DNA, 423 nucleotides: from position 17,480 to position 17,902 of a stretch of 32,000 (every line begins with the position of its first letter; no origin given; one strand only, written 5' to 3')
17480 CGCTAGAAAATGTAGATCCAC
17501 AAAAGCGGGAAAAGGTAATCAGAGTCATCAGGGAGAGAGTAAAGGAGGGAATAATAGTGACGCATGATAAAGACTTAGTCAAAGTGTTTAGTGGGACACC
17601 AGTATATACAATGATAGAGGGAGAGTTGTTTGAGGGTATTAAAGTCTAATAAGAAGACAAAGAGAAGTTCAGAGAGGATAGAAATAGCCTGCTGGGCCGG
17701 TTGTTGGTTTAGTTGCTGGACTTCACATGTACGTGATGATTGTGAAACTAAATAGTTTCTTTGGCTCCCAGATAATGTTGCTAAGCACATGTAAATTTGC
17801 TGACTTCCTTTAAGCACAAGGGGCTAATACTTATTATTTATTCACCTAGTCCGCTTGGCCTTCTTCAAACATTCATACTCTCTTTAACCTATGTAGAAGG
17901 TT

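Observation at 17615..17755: Third family member (P3): a TTG-initiated peptide gene nested in the 3' end of the ABC ATPase gene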

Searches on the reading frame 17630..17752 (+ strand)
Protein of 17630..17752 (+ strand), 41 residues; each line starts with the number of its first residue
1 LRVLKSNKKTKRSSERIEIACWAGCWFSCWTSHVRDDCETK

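Call 32: find_related_loci(query=A3, collection=metagenome_contigs, flank=10000)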
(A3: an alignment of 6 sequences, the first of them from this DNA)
Query A3 (41 aa) in metagenome_contigs; peptide patterns used: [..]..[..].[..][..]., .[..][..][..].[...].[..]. (x = any residue, [..] = any of these).
259 stretches matched a pattern; 10 encode a relative of the query (tblastn E <= 1e-3); 10 distinct loci.
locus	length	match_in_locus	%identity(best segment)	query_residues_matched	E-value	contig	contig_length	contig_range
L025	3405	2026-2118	52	1-33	1e-9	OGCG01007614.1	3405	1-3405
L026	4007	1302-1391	53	1-32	2e-8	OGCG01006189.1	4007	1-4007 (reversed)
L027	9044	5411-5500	53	1-32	2e-8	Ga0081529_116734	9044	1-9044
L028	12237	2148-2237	53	1-32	2e-8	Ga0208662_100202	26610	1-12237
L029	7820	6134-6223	53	1-32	2e-8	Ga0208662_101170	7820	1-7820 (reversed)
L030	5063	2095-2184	53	1-32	2e-8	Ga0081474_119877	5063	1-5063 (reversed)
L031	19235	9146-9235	53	1-32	2e-8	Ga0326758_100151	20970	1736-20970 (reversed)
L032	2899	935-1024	53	1-32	2e-8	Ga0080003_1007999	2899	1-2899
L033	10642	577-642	64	11-32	1e-7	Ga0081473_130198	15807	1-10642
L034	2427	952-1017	64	11-32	4e-7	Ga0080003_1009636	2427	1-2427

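Call 38: list_cluster_members(proteins=[window:17630-17752:+, window:7735-7863:-, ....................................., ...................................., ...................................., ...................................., window:15460-15573:+, window:15213-15341:-, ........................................, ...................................])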
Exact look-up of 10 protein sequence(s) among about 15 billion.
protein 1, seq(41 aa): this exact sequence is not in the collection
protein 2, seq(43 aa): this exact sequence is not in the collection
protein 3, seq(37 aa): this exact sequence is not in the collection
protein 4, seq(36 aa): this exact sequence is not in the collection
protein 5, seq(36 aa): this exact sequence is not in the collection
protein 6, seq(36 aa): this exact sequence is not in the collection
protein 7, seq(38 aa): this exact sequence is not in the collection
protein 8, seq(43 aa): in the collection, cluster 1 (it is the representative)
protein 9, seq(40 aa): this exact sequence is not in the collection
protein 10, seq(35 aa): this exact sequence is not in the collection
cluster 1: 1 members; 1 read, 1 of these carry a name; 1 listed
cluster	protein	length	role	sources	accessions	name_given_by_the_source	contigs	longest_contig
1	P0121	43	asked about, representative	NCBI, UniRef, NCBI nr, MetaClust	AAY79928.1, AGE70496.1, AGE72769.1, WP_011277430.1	hypothetical protein [Sulfolobus acidocaldarius] | Uncharacterized protein n=3 Tax=Sulfolobus acidocaldarius TaxID=2285 RepID=Q4JBA1_SULAC | status=active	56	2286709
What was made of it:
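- On Protein-coding gene under selection: The exact sequence is absent from a 15-billion protein collection (call 38).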

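Call 39: find_homologous_proteins(query=A3, max_evalue=10)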
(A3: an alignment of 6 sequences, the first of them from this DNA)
Query A3 (6 sequences) (41 aa, profile of the alignment): 1 proteins with E <= 10 among 40 candidates.
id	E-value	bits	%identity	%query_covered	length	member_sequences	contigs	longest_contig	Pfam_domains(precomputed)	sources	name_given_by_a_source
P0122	2.5e-18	83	58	80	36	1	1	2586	-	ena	-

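Call 41: find_encoding_contigs(protein=P0122, flank=5000, max_places=3)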
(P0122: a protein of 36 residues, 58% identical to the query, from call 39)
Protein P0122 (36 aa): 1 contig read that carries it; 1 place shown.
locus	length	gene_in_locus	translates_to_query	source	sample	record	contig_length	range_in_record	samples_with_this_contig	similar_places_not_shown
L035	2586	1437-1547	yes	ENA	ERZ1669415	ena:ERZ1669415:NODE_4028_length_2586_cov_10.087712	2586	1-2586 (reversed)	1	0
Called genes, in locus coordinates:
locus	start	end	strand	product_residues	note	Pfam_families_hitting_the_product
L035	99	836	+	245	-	-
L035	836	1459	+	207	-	PF02463:SMC_N (faint), PF13476:AAA_23 (weak), PF00005:ABC_tran, PF13175:AAA_15 (faint), PF13304:AAA_21 (faint)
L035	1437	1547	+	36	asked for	-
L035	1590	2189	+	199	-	-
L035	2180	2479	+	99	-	PF13601:HTH_34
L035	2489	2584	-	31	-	?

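Call 45: search_protein_families(library=ncbifam, proteins=[window:17630-17752:+], max_evalue=0.1)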
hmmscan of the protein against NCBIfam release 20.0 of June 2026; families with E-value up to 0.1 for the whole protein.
seq(41 aa): 1 family
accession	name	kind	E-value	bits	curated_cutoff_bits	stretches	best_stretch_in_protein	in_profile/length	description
TIGR04118.1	Cxxx_AC3_0185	subfamily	0.016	15.2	35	1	1-34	1-34/46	AC3_0185 family rSAM-modified Cys-rich RiPP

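Call 57: find_related_loci(query=A3, collection=viral_contigs, flank=6000)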
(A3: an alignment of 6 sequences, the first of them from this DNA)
Query A3 (41 aa) in viral_contigs; peptide patterns used: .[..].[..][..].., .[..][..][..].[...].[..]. (x = any residue, [..] = any of these).
258 stretches matched a pattern, but none encodes a relative of the query by tblastn (E <= 1e-3).
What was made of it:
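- Tried and rejected: No relative was found in viral contigs (call 57).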

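Call 58: search_dna_similar(query=window:17630-17752:+, collection=plasmids, mode=protein, max_evalue=1)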
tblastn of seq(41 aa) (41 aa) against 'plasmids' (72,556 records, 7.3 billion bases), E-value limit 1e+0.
Records with a match: 1; places in all: 1; records where one place covers at least 80% of the query: 0.
Best place of each record, by identity: <60% 1.
By first word of the organism name: Sphingopyxis 1.
By predicted mobility (MOB-suite, as given by PLSDB): mobilizable 1.
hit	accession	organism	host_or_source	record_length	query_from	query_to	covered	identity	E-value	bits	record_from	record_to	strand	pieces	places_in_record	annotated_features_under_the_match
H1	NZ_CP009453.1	Sphingopyxis sp. 113P3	activated sludge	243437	6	33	68%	50.0%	6e-2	35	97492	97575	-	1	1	DUF6878 family protein | hypothetical protein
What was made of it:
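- Tried and rejected: In plasmids there was only a chance-level hit (E 0.06, call 58).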
